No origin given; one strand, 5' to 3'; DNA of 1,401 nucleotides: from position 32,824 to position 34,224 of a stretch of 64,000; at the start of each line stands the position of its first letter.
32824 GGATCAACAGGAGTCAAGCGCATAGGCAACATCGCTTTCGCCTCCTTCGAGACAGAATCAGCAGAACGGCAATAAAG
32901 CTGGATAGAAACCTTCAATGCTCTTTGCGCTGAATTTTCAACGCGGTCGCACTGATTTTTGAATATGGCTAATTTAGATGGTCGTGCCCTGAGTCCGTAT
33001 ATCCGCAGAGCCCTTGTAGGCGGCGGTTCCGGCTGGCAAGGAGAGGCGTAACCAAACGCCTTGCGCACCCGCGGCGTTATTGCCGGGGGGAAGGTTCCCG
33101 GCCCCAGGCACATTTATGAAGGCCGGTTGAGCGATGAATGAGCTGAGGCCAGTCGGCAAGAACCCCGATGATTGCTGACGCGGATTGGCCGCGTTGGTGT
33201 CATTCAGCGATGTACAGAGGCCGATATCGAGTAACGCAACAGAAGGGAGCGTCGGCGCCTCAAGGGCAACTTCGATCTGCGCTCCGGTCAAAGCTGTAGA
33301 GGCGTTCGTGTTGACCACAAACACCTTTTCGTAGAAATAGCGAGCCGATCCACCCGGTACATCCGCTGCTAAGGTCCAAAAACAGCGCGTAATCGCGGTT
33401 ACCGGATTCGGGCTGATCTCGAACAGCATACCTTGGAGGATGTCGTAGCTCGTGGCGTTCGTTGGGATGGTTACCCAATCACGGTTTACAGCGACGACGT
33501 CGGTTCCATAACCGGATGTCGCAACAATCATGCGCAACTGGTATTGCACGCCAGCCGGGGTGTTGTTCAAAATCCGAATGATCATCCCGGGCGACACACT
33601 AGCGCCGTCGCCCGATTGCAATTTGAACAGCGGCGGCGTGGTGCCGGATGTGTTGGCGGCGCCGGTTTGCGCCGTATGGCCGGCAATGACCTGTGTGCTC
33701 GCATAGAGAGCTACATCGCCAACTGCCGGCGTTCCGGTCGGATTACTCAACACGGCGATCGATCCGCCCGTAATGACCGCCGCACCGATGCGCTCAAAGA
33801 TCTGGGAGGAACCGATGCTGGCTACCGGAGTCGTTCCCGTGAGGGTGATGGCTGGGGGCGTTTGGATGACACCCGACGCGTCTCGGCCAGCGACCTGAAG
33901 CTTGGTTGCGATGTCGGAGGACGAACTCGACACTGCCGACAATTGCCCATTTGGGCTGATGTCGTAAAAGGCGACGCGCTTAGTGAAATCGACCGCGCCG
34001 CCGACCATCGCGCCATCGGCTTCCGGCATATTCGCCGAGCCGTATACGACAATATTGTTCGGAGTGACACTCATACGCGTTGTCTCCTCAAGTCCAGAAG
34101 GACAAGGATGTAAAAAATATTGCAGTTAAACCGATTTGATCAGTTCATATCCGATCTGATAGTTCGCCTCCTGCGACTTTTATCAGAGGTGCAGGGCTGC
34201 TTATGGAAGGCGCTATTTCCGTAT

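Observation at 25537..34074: Nine-kb cargo block between portal and prohead protease: a translationally coupled run of six signal-peptide proteins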

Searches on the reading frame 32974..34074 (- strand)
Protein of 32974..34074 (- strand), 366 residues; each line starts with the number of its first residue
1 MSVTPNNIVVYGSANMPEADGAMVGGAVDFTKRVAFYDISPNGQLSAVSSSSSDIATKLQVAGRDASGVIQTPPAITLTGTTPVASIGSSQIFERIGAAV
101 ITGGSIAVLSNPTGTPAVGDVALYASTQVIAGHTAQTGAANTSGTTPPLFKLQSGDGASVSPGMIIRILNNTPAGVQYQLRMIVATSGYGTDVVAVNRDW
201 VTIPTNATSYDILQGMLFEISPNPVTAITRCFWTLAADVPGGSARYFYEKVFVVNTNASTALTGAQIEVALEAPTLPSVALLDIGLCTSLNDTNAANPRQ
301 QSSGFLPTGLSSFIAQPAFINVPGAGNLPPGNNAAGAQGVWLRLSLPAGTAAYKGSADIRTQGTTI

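Call 6: search_protein_families(library=pfam, max_evalue=0.01, proteins=[window:32974-34074:-])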
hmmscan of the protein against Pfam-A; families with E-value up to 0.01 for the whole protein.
window:32974-34074:- (366 aa): 0 families

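Call 7: search_protein_families(library=phrogs, max_evalue=0.01, proteins=[window:32974-34074:-])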
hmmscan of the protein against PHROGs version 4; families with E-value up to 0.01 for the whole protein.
window:32974-34074:- (366 aa): 0 families

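Call 24: search_dna_similar(query=window:32974-34074:-, collection=phages, mode=protein, max_rows=25, max_evalue=0.001)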
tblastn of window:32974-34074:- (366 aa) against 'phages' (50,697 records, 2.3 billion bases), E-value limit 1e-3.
No match.

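Call 35: search_solved_structures(query=window:32974-34074:-, max_evalue=1)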
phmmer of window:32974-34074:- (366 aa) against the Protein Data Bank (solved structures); distinct sequences matched with E-value up to 1: 0.

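Call 47: find_homologous_proteins(query=window:32974-34074:-)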
Query window:32974-34074:- (366 aa): 873 proteins with E <= 0.001 among 8000 candidates; the best 120 are listed.
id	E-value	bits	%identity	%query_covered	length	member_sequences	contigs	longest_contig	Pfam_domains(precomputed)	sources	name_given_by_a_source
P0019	8.0e-230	780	100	100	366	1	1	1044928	-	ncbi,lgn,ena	-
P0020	3.0e-165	567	75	100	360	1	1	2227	-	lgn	-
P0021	2.7e-163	561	75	100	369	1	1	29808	-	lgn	-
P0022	2.3e-161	555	75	100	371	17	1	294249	-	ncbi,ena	-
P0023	4.6e-161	554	74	100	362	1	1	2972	-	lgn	-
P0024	1.2e-159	549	74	100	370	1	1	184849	-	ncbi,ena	-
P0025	1.6e-157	542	73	100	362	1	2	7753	-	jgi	jgi:hypothetical protein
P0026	2.7e-157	541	71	100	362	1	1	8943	-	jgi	jgi:hypothetical protein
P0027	5.5e-156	537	73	100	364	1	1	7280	-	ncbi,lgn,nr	ncbi:MAG TPA: hypothetical protein VGR45_16670 [Stellaceae bacterium]|nr:hypothetical protein [Stell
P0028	1.1e-155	536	72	100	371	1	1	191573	-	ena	-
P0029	1.3e-155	536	73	100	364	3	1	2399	-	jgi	jgi:hypothetical protein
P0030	9.4e-155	533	71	100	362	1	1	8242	-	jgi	-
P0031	2.3e-154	532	73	100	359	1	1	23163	-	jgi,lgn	jgi:hypothetical protein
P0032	2.3e-154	531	72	100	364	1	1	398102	-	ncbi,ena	-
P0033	5.7e-154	530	70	100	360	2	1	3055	-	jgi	jgi:hypothetical protein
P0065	2.6e-142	492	67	100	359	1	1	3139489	-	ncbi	-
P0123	1.4e-128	447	48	100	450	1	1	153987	-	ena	-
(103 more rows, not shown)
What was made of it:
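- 32974..34074 (-): A: 366-aa all-beta protein without a signal peptide. It is a conserved core gene directly downstream of the portal in every element of the family. At least 873 homologue clusters, with named sources from Stellaceae MAGs (call 47).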

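Call 48: find_encoding_contigs(protein=P0065, flank=10000, max_places=2)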
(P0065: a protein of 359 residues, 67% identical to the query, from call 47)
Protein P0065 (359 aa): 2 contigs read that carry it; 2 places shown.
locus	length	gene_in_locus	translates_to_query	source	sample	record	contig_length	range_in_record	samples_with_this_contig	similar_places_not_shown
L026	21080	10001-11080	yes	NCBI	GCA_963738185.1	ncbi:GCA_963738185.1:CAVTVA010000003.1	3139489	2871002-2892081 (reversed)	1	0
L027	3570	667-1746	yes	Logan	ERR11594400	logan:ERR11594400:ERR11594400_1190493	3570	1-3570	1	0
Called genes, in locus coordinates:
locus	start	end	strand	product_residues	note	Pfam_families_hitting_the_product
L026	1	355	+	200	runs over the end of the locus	PF20057:DUF6456 (weak)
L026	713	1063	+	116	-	PF03592:Terminase_2 (weak)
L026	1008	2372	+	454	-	PF03237:Terminase_6N, PF17289:Terminase_6C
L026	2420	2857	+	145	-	-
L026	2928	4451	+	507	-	PF12708:Pect-lyase_RHGA_epim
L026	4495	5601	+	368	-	-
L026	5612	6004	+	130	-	-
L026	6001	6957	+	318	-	-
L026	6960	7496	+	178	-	-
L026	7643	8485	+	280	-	-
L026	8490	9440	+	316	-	PF04860:Phage_portal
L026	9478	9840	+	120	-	PF04860:Phage_portal (weak)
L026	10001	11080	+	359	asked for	-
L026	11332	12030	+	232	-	PF08924:Rv2525c_GlyHyd-like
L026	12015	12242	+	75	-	-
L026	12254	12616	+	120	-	-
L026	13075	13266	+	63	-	-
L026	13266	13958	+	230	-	PF13385:Laminin_G_3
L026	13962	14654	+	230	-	-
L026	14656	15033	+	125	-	-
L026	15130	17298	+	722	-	PF20223:DUF6582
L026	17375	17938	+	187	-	-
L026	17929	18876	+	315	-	-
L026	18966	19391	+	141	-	-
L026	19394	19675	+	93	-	-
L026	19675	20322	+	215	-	PF05135:Phage_connect_1 (faint), PF24163:HCP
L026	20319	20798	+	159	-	-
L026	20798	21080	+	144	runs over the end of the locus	-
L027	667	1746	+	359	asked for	-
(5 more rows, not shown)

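Call 49: find_encoding_contigs(protein=P0123, flank=10000, max_places=2)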
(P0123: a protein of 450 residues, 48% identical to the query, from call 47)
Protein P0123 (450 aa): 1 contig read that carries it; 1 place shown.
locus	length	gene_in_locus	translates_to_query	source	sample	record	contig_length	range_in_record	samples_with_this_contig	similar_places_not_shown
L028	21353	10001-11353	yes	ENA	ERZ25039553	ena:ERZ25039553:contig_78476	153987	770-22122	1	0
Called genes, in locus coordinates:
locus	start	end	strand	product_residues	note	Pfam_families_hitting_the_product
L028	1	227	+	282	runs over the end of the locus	PF13191:AAA_16 (weak), PF23569:NBD_SMAX1 (faint), PF17871:AAA_lid_9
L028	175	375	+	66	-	PF17871:AAA_lid_9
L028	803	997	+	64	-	PF07724:AAA_2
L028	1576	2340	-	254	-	PF01381:HTH_3 (weak), PF13560:HTH_31 (weak), PF00717:Peptidase_S24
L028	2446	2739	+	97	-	-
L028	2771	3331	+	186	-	PF20057:DUF6456 (faint)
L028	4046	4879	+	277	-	PF03237:Terminase_6N, PF17289:Terminase_6C (weak)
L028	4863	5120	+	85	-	-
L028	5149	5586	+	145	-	-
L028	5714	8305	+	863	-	PF12708:Pect-lyase_RHGA_epim (weak)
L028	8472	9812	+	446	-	PF04860:Phage_portal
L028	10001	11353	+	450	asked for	-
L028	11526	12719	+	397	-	PF08924:Rv2525c_GlyHyd-like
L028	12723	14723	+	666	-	-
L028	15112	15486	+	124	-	-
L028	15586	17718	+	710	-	PF04586:Peptidase_S78 (weak), PF20223:DUF6582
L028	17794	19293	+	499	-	-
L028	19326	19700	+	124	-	-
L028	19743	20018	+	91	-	-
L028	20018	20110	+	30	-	-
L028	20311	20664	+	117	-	PF24163:HCP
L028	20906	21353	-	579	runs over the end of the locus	PF01609:DDE_Tnp_1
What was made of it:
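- In L026 and L028 the same slot holds an Rv2525c-type glycoside-hydrolase-like gene (calls 48, 49).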

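Call 64: predict_structure(alignment_id=A3)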
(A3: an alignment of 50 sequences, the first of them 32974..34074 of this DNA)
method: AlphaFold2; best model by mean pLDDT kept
length: 366 residues; sequences in the alignment: 50
mean_pLDDT: 88.5   pTM: 0.89
mean pLDDT of the five models: 88.5, 86.8, 86.6, 84.0, 81.8
residues with pLDDT >= 90: 230; 70-90: 103; 50-70: 30; < 50: 3
segments of 3 or more residues with pLDDT < 50: none
pLDDT, mean of each block of 10 residues (from residue 1): 87 85 93 85 87 96 86 94 84 87 93 96 94 95 93 96 92 65 93 96 93 95 94 72 86 93 89 68 92 92 92 90 82 93 87 75 81
secondary structure, 60 per line:
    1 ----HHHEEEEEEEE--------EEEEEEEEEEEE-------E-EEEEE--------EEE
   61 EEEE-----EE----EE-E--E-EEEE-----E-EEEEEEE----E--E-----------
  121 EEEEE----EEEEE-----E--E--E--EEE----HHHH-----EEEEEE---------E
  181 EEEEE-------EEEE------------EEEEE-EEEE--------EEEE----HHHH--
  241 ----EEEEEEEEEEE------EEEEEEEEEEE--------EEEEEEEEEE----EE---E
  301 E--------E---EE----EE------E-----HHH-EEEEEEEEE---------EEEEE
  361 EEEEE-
elements in order: E8-15 E24-35 E45-49 E58-64 E84-87 E95-101 E121-125 E130-134 E149-151 H156-159 E165-170 E180-185 E193-196 E209-213 E215-218 E227-230 H235-238 E245-255 E262-272 E281-290 E338-346 E356-365
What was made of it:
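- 32974..34074 (-): The AF2 model has pLDDT 88.5 (call 64).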

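Call 67: fold_search(model_id=the predicted structure, library=pdb)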
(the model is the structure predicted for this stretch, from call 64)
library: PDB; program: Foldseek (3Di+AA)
matches with E <= 10: 888; with E <= 0.001: 0
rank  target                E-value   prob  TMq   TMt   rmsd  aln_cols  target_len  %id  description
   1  9n71_A                6.3e-03  0.44  0.18  0.24  22.6       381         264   10  Tail tube structure of Acinetobacter baumannii phage Mystique (released 2025-03-19)
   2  4b5z                  9.6e-03  0.15  0.13  0.14  20.3       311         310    7  Structure of the apo-rFnBPA(189-505) from Staphylococcus aureus (released 2013-10-09)
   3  2y7l_A                1.5e-02  0.13  0.13  0.14  20.1       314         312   13  Structure of N-terminal domain of Candida albicans Als9-2 in complex with human fibrinogen gamma peptide (released 2011-10-05)
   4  9euj_G                2.6e-02  0.09  0.16  0.09  23.5       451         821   10  Cryo-EM structure of Staphylococcus aureus bacteriophage phi812 baseplate in the post-contraction state - sheath initi (released 2025-04-09)
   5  4b60_A                3.6e-02  0.10  0.13  0.15  19.6       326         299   10  Structure of rFnBPA(189-505) in complex with fibrinogen gamma chain C- terminal peptide (released 2013-10-09)
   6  2y7o                  4.0e-02  0.10  0.12  0.14  20.1       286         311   13  Structure of N-terminal domain of Candida albicans als9-2 - G299W mutant (released 2011-10-05)
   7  6k73_D                5.5e-02  0.08  0.16  0.18  23.8       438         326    8  Chaperone-tip adhesin complex is vital for synergistic activation of CFA/I fimbriae biogenesis (released 2020-06-10)
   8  6bo3_B                6.1e-02  0.06  0.09  0.14  17.8       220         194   13  Structure Determination of A223, a turret protein in Sulfolobus turreted icosahedral virus, using an iterative hybrid  (released 2018-11-21)
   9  4b60_B                6.4e-02  0.10  0.14  0.17  19.4       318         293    8  Structure of rFnBPA(189-505) in complex with fibrinogen gamma chain C- terminal peptide (released 2013-10-09)
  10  3irp                  7.2e-02  0.08  0.12  0.11  19.6       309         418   11  Crystal structure of functional region of UafA from Staphylococcus saprophyticus at 1.50 angstrom resolution (released 2010-09-08)
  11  8iqe_C                8.4e-02  0.35  0.12  0.09  11.4       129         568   12  Crystal structure of tetrameric K2-2 TSP (released 2024-02-21)
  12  8atm_B                1.0e-01  0.41  0.15  0.03  11.7       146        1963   12  Structure of the giant inhibitor of apoptosis, BIRC6 (composite map) (released 2023-03-08)
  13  8iq9_A                1.1e-01  0.30  0.12  0.08  11.9       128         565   14  Crystal structure of trimeric K2-2 TSP in complex with tetrasaccharide and octasaccharide (released 2024-02-21)
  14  8iqe_B                1.2e-01  0.38  0.13  0.09  12.0       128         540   13  Crystal structure of tetrameric K2-2 TSP (released 2024-02-21)
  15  5ifj_B                1.3e-01  0.05  0.10  0.14  18.7       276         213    9  Crystal structure of anti-gliadin 1002-1E01 Fab fragment in complex of peptide PLQPEQPFP (released 2017-03-15)
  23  6i56_B                1.9e-01  0.04  0.11  0.14  29.3       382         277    9  Crystal structure of PBSX exported protein XepA (released 2019-11-20)
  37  6i56_D                3.0e-01  0.03  0.10  0.13  30.0       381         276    9  Crystal structure of PBSX exported protein XepA (released 2019-11-20)
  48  6i56_C                4.3e-01  0.02  0.10  0.13  29.3       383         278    9  Crystal structure of PBSX exported protein XepA (released 2019-11-20)
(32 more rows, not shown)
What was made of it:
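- Closest known: PBSX exported protein XepA in a defective-prophage late operon. Same: The 6i56 entry, named 'PBSX exported protein XepA', appeared among weak fold matches in call 67.
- Tried and rejected: Foldseek of the confident A model against the PDB gave nothing below E = 1e-3 (call 67).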

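Call 69: fold_search(model_id=the predicted structure, library=viral)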
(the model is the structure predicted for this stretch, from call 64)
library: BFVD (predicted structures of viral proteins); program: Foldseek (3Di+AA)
matches with E <= 10: 1056; with E <= 0.001: 13
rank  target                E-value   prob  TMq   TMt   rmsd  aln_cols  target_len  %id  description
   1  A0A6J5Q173            1.9e-07  1.00  0.21  0.17  23.9       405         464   17  Uncharacterized protein [uncultured Caudovirales phage]
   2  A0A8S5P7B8            1.7e-05  0.99  0.18  0.14  22.2       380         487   11  Fibronectin type-III domain-containing protein [Siphoviridae sp. ctsUY14]
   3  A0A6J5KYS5            1.9e-05  1.00  0.23  0.23  16.5       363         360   11  Uncharacterized protein [uncultured Caudovirales phage]
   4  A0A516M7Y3            4.1e-05  1.00  0.21  0.24  16.6       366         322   11  (no name in the UniProt tables at hand)
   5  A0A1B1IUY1            1.2e-04  0.75  0.16  0.18  21.0       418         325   11  (no name in the UniProt tables at hand)
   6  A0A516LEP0            1.3e-04  0.99  0.22  0.29  17.4       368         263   11  (no name in the UniProt tables at hand)
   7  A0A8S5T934            1.5e-04  0.96  0.18  0.27  13.9       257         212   14  Tail fiber protein [Podoviridae sp. ctU557]
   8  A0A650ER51            3.4e-04  0.94  0.19  0.20  17.9       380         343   10  (no name in the UniProt tables at hand)
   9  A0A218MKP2            3.5e-04  0.41  0.17  0.12  19.4       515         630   11  Uncharacterized protein [uncultured virus]
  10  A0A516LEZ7            4.6e-04  0.75  0.18  0.10  20.7       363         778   10  (no name in the UniProt tables at hand)
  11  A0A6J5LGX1            6.0e-04  0.66  0.20  0.11  22.1       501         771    9  Uncharacterized protein [uncultured Caudovirales phage]
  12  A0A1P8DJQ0            8.7e-04  0.21  0.14  0.08  21.0       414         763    9  (no name in the UniProt tables at hand)
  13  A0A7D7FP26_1          9.7e-04  0.35  0.15  0.07  23.3       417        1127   11  (no name in the UniProt tables at hand)
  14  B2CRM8                1.0e-03  0.21  0.15  0.14  23.0       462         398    8  Uncharacterized protein [Betalipothrixvirus uzonense]
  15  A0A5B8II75            1.6e-03  0.47  0.20  0.16  20.1       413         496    6  Uncharacterized protein [Mimiviridae sp. ChoanoV1]
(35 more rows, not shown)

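Call 76: search_protein_families(library=pfam, max_evalue=0.01, proteins=[L026:6001-6957:+, L026:6960-7496:+, L026:5612-6004:+])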
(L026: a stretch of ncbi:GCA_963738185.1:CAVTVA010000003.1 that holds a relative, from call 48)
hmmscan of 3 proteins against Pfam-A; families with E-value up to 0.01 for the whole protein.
L026:6001-6957:+ (318 aa): 0 families

L026:6960-7496:+ (178 aa): 0 families

L026:5612-6004:+ (130 aa): 0 families

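Call 90: search_protein_families(library=ncbifam, max_evalue=0.01, proteins=[window:32974-34074:-])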
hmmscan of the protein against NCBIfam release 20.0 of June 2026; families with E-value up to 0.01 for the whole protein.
window:32974-34074:- (366 aa): 0 families

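Call 99: find_related_loci(query=A3, collection=viral_contigs, flank=10000)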
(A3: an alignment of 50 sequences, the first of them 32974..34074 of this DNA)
Query A3 (366 aa) in viral_contigs; peptide patterns used: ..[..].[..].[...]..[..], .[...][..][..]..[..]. (x = any residue, [..] = any of these).
217 stretches matched a pattern; 105 encode a relative of the query (tblastn E <= 1e-3); the best 80 are kept; 80 distinct loci.
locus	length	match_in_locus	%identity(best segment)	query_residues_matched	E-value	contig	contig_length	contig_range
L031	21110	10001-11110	71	1-365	1e-164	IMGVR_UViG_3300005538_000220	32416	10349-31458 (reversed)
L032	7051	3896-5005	68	1-365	2e-162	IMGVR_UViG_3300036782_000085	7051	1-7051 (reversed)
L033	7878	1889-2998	68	1-365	5e-162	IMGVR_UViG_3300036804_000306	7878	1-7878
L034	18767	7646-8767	67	1-363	7e-156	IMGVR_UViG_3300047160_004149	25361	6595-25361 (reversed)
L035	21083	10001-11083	70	1-366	5e-152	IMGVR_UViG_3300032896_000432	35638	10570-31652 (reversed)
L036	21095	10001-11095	63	1-365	3e-141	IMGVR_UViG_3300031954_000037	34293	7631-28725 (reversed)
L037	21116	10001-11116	60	1-366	1e-136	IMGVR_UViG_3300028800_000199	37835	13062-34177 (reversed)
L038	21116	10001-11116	60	1-366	1e-136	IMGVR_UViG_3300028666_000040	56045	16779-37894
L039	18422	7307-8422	60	1-365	5e-133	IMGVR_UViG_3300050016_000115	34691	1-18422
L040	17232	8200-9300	60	1-365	1e-130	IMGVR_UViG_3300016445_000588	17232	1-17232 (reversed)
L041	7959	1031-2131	60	1-365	2e-130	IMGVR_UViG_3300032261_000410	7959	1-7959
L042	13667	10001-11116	61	1-365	2e-130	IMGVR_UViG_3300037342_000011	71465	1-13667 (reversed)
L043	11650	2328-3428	60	1-365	2e-130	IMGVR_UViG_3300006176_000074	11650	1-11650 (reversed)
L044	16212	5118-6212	60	1-365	7e-129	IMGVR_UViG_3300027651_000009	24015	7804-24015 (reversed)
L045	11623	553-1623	59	1-365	5e-128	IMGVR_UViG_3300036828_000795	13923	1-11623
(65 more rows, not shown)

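Call 122: list_cluster_members(proteins=[P0019, P0139, P0002])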
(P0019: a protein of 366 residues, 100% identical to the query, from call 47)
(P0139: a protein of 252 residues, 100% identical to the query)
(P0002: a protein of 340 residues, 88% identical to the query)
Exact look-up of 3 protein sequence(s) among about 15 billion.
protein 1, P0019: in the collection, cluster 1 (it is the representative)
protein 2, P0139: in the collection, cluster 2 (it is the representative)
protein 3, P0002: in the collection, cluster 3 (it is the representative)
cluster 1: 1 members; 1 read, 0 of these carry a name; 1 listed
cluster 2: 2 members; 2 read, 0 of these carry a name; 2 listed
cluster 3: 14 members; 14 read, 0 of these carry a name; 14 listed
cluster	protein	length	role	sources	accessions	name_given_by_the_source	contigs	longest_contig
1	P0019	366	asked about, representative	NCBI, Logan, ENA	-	-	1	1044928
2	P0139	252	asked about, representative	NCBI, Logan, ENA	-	-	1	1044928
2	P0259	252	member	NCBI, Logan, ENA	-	-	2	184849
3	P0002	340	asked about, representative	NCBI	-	-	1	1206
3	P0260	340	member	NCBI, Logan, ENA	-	-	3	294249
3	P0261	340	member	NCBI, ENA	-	-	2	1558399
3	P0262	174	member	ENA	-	-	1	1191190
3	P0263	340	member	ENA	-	-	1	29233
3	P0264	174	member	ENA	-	-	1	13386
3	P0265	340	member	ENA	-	-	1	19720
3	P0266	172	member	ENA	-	-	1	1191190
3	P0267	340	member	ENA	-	-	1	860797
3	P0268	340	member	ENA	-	-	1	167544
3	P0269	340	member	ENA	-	-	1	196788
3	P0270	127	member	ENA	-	-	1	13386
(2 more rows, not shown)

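Call 123: find_encoding_contigs(protein=P0019, flank=1000, max_places=2)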
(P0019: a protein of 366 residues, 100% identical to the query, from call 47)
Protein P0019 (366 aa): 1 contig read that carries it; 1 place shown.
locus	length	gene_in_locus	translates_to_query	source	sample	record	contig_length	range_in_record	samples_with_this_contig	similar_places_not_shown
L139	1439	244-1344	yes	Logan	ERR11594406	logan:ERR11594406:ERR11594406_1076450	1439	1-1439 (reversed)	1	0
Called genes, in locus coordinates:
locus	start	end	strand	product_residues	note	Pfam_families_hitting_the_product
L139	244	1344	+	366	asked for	-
